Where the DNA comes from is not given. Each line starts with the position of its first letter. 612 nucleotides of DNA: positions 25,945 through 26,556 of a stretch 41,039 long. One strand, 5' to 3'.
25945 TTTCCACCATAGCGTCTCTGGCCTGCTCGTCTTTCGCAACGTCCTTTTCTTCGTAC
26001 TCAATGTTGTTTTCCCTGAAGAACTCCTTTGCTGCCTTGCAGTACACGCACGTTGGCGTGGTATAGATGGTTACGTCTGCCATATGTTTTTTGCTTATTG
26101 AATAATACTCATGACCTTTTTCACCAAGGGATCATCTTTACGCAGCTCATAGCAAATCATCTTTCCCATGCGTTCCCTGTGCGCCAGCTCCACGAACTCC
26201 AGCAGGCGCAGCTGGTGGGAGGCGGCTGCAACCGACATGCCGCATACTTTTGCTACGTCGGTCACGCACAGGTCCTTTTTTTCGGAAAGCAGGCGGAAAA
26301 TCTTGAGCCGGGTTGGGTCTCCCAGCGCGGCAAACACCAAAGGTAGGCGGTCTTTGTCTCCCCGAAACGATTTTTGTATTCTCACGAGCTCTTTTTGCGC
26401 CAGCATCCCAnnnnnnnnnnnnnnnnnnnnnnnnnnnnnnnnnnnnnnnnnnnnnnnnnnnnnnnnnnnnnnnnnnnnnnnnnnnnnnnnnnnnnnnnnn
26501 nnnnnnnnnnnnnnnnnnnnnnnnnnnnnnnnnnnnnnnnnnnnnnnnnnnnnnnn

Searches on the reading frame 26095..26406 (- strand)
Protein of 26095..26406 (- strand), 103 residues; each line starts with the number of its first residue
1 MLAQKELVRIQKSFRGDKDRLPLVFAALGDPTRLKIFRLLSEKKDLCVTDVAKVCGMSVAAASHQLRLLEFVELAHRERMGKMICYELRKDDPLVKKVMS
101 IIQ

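Call 73: search_protein_families(library=pfam, proteins=[window:26095-26406:-], max_evalue=0.01)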
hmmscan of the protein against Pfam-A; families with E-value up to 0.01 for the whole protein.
window:26095-26406:- (103 aa): 3 families
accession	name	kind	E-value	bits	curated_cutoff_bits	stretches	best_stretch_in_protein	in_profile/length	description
PF01022.26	HTH_5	-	1.1e-09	38.5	22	1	30-70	1-40/47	Bacterial regulatory protein, arsR family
PF12840.13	HTH_20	-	4.1e-08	33.5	27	1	28-70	1-43/51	Helix-turn-helix domain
PF13412.12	HTH_24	-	3.4e-05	23.8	21.9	1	30-70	2-42/48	Winged helix-turn-helix DNA-binding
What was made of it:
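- Checked: An ArsR-type gene lies at 26095-26406 (call 73).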
